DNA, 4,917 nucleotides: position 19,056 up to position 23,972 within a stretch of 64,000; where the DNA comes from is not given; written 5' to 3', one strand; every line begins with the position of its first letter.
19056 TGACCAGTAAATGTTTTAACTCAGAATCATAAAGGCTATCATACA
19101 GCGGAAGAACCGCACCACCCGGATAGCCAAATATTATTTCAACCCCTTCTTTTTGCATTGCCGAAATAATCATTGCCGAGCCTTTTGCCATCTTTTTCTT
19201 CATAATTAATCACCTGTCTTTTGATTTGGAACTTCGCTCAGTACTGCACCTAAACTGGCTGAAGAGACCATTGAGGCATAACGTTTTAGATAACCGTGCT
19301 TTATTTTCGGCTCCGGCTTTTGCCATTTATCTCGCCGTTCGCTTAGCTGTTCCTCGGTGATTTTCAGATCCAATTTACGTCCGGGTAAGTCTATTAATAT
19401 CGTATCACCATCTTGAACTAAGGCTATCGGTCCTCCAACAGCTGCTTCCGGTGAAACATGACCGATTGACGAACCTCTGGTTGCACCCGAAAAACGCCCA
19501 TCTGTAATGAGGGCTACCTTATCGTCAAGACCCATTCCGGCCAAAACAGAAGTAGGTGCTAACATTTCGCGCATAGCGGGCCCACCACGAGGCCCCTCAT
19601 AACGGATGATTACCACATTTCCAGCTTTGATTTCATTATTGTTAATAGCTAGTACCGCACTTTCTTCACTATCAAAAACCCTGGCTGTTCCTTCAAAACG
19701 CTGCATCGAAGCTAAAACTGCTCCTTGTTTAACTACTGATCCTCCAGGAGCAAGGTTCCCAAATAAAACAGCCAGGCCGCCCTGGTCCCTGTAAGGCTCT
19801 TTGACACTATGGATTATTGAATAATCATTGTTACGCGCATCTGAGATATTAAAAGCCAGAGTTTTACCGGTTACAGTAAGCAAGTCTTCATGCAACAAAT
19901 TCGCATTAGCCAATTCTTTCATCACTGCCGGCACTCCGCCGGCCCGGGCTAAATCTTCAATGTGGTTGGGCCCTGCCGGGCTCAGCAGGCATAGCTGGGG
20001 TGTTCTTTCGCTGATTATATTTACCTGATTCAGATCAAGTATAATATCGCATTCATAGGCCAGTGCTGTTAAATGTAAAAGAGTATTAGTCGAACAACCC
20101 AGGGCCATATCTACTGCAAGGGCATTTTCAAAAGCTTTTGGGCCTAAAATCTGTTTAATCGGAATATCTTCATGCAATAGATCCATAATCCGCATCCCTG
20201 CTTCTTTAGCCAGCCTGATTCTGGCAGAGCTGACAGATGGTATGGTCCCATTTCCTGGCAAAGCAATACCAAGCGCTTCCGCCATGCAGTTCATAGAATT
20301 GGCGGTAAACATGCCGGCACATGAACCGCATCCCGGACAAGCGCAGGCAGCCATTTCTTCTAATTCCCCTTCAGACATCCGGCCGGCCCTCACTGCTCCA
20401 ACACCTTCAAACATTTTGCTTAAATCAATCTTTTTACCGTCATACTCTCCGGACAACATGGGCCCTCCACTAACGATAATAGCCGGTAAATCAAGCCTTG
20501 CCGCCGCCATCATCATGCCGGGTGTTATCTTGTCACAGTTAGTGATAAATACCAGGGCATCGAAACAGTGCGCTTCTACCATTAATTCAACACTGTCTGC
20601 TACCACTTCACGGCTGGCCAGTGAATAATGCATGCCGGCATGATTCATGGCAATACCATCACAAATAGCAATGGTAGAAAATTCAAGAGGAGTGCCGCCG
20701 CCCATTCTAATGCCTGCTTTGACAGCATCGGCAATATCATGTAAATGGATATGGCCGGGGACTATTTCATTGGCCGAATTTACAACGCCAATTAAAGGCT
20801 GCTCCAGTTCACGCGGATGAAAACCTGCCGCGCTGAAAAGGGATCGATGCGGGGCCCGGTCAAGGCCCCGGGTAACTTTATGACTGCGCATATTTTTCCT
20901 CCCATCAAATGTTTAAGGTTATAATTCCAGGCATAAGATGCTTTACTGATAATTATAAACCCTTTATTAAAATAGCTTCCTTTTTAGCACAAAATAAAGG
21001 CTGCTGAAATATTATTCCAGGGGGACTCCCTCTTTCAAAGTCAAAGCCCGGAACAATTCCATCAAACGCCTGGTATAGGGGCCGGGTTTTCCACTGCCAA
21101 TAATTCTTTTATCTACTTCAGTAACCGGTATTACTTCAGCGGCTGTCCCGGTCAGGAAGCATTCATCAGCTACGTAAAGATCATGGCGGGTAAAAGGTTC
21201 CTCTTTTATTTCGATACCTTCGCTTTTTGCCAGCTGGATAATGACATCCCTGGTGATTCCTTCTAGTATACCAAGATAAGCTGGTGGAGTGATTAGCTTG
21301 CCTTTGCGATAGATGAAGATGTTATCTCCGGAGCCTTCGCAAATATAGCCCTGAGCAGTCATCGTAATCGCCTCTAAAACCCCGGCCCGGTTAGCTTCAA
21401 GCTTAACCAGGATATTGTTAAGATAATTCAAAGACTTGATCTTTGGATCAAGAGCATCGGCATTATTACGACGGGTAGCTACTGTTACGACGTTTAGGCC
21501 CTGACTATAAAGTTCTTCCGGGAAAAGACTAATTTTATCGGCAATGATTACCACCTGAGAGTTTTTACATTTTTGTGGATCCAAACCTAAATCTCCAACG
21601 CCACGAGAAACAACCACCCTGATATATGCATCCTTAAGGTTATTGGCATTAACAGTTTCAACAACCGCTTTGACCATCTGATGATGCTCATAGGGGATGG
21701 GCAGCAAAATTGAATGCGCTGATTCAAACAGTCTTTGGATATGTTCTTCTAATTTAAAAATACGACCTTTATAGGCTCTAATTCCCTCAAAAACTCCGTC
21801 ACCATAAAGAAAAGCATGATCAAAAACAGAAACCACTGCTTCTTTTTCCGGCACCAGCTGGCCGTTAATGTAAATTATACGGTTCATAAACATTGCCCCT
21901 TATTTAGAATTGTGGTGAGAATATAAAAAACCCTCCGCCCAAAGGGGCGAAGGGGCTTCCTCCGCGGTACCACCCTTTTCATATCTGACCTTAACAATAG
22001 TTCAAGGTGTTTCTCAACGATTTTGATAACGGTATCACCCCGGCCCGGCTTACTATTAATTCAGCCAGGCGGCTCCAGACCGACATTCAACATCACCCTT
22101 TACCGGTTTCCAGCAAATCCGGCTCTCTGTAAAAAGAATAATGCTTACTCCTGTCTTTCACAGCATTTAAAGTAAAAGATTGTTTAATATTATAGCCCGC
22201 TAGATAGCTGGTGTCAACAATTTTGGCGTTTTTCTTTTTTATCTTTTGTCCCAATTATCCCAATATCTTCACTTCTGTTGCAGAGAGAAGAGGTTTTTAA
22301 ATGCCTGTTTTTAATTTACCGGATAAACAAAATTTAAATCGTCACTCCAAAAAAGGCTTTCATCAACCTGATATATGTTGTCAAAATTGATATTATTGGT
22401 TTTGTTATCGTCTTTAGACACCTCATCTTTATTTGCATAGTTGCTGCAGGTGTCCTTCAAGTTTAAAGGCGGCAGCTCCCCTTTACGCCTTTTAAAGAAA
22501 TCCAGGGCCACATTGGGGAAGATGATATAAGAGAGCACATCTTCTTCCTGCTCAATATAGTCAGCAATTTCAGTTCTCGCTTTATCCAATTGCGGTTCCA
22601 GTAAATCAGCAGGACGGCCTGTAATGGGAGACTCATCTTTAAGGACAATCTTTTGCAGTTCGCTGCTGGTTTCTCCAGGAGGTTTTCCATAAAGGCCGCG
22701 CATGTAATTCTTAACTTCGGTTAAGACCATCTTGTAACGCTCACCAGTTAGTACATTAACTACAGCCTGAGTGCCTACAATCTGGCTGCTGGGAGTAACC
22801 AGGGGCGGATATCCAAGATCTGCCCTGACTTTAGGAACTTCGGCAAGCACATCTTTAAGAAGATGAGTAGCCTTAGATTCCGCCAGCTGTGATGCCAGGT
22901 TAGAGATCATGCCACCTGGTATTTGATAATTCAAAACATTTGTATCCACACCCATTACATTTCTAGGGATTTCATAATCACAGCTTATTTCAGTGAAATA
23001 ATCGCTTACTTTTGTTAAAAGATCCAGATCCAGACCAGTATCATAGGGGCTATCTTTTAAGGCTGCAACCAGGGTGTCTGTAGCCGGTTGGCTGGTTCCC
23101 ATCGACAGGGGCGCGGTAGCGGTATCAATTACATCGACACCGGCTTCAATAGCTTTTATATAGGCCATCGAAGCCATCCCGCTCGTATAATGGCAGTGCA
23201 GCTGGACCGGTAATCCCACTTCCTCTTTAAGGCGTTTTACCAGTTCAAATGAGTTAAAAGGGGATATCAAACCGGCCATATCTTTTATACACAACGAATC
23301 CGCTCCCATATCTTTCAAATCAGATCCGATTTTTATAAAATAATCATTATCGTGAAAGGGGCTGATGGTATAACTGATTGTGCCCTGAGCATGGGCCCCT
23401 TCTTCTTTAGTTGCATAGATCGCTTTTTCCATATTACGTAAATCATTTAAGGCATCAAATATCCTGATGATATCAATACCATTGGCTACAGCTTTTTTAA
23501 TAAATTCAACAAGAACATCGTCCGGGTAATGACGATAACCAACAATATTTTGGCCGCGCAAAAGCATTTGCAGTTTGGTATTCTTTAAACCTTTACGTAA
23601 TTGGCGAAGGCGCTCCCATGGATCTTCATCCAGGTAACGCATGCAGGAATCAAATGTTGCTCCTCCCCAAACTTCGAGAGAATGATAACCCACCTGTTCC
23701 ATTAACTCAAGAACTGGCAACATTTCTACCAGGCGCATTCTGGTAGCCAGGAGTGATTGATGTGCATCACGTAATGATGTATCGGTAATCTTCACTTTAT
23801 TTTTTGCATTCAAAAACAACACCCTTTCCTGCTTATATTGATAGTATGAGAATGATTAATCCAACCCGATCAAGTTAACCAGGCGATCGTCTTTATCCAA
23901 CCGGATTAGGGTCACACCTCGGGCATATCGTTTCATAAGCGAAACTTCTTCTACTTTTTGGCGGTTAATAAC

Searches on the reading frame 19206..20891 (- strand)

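Call 16: search_protein_families(library=pfam, proteins=[window:19206-20891:-])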
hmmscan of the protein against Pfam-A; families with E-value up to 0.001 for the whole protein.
window:19206-20891:- (561 aa): 2 families
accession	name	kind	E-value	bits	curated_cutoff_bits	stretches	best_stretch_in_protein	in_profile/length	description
PF00920.27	ILVD_EDD_N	-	1.6e-133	445.3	27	1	31-346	1-314/316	Dihydroxy-acid/6-phosphogluconate dehydratase N-terminal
PF24877.1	ILV_EDD_C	-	1e-76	257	27.7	1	359-549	2-191/191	Dihydroxy-acid/6-phosphogluconate dehydratase C-terminal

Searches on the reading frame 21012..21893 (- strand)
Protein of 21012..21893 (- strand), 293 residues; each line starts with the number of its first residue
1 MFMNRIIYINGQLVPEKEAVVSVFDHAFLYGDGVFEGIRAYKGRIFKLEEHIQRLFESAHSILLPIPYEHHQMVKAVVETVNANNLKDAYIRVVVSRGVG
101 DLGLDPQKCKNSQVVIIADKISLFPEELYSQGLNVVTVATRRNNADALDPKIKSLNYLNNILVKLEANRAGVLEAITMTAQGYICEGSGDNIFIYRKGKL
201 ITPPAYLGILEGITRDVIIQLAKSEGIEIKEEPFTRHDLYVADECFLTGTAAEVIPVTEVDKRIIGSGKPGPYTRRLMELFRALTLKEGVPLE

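Call 3: search_protein_families(library=pfam, proteins=[window:21012-21893:-])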
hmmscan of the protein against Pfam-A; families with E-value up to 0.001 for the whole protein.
window:21012-21893:- (293 aa): 1 family
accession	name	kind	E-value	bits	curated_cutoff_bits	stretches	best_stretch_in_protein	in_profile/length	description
PF01063.24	Aminotran_4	-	3.5e-63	213.9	28.5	1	33-260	1-223/223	Amino-transferase class IV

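Call 4: search_protein_families(library=ncbifam, proteins=[window:21012-21893:-])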
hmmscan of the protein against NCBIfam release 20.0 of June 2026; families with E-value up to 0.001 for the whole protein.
window:21012-21893:- (293 aa): 23 families
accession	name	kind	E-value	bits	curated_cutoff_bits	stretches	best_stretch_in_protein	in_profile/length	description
NF006185.0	PRK08320.1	subfamily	4.5e-141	469.2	363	1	4-291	2-289/292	branched-chain amino acid aminotransferase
NF009126.0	PRK12479.1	equivalog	4.2e-135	449.7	518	1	4-290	3-289/299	branched-chain-amino-acid transaminase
TIGR01122.1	ilvE_I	equivalog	1.7e-102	342.6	245.55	1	8-285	1-284/298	branched-chain-amino-acid transaminase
NF005146.0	PRK06606.1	equivalog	6.5e-86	288.1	279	1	4-285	6-292/307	branched-chain amino acid transaminase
NF005209.0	PRK06680.1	subfamily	4.4e-65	219.4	320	1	3-283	1-279/286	D-amino-acid transaminase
TIGR01121.1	D_amino_aminoT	equivalog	6.1e-64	215.9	277.45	1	8-282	3-272/276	D-amino-acid transaminase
NF005800.0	PRK07650.1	equivalog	1.2e-63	215.1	308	1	6-283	2-274/290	aminodeoxychorismate lyase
NF005726.0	PRK07544.1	equivalog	8.9e-60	202.3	396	1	6-284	12-287/295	branched-chain amino acid aminotransferase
NF009066.0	PRK12400.1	equivalog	2.3e-42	145.4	538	1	17-286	19-283/290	D-amino-acid transaminase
TIGR03461.1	pabC_Proteo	equivalog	1.7e-41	142.2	176.85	1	17-263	6-248/262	aminodeoxychorismate lyase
NF004761.0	PRK06092.1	equivalog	2.1e-41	141.9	260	1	8-263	3-250/268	aminodeoxychorismate lyase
NF005888.0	PRK07849.1-3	equivalog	4.4e-36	124.3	273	1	16-264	24-273/298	aminodeoxychorismate lyase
NF009896.0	PRK13356.1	equivalog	6.9e-36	123.8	262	1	4-281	7-279/287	branched-chain amino acid aminotransferase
NF009897.0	PRK13357.1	equivalog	1.8e-25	89.5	307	1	10-280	46-338/358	branched-chain amino acid aminotransferase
NF005887.0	PRK07849.1-2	equivalog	6e-23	81.6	278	1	9-259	9-264/291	aminodeoxychorismate lyase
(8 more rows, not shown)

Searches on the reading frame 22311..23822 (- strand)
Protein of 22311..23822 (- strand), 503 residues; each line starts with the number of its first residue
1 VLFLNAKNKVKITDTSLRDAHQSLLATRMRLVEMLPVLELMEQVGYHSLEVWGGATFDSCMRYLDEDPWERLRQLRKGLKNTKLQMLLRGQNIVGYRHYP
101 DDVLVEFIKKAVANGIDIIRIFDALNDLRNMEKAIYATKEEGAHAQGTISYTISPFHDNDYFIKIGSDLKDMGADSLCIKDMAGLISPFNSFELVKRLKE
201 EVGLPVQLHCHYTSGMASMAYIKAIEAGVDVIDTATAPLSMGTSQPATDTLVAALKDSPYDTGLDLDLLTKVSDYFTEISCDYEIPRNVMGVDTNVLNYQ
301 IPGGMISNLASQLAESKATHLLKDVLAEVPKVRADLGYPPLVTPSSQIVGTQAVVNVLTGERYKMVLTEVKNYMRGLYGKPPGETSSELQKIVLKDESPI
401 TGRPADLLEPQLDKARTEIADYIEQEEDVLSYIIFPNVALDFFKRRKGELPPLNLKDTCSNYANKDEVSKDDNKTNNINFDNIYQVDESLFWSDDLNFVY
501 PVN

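Call 3: search_protein_families(library=pfam, proteins=[window:22311-23822:-])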
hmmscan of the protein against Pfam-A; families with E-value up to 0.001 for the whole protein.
window:22311-23822:- (503 aa): 2 families
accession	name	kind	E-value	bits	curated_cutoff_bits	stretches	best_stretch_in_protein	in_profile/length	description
PF02436.23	PYC_OADA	-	6.6e-55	186.4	27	1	296-467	1-187/201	Conserved carboxylase domain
PF00682.25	HMGL-like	-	4.2e-18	66.1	29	1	132-274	116-258/260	HMGL-like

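Call 4: search_protein_families(library=ncbifam, proteins=[window:22311-23822:-])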
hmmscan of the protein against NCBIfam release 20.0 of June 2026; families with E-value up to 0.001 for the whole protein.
window:22311-23822:- (503 aa): 24 families
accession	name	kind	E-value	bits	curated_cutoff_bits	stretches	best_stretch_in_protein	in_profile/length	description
NF006761.0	PRK09282.1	domain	6.1e-228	758.1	402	1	8-468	2-459/591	pyruvate carboxylase subunit B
NF008985.0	PRK12331.1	equivalog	1.9e-218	725.9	718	1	8-449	2-447/465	oxaloacetate decarboxylase subunit alpha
TIGR01108.1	oadA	equivalog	1.6e-208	693.9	756.5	1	12-477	1-468/582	sodium-extruding oxaloacetate decarboxylase subunit alpha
NF010644.0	PRK14041.1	equivalog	4.3e-197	655.4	734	1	9-455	2-449/467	pyruvate carboxylase subunit B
NF010643.0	PRK14040.1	subfamily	9.9e-184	612.1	892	1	6-449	3-456/595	oxaloacetate decarboxylase subunit alpha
NF008984.0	PRK12330.1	equivalog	1.7e-167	558.2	827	1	7-481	3-480/500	methylmalonyl-CoA carboxytransferase subunit 5S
NF010645.0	PRK14042.1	equivalog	6.6e-160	533.7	1182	1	9-449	3-444/596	pyruvate carboxylase subunit B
NF009231.0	PRK12581.1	equivalog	5.5e-155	516.4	954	1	7-444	10-451/468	oxaloacetate decarboxylase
NF009554.0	PRK12999.1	equivalog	2.1e-125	420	965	1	4-448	528-996/1147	pyruvate carboxylase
TIGR01235.1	pyruv_carbox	equivalog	2.3e-109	366.5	1114.45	1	5-458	526-1000/1143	pyruvate carboxylase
NF006049.0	PRK08195.1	subfamily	4.1e-18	65.5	229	1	6-278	4-268/344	4-hyroxy-2-oxovalerate/4-hydroxy-2-oxopentanoic acid aldolase,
TIGR02660.1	nifV_homocitr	equivalog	4.2e-17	62.5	462.9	1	131-280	115-263/365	homocitrate synthase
TIGR03217.1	4OH_2_O_val_ald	equivalog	3.4e-16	59.4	286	1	9-276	2-261/334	4-hydroxy-2-oxovalerate aldolase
TIGR02090.1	LEU1_arch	subfamily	1.3e-15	57.4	484.75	1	157-280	138-262/363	isopropylmalate/citramalate/homocitrate synthases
NF002085.0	PRK00915.1-2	subfamily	4.4e-15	55.4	517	1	157-280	151-275/504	2-isopropylmalate synthase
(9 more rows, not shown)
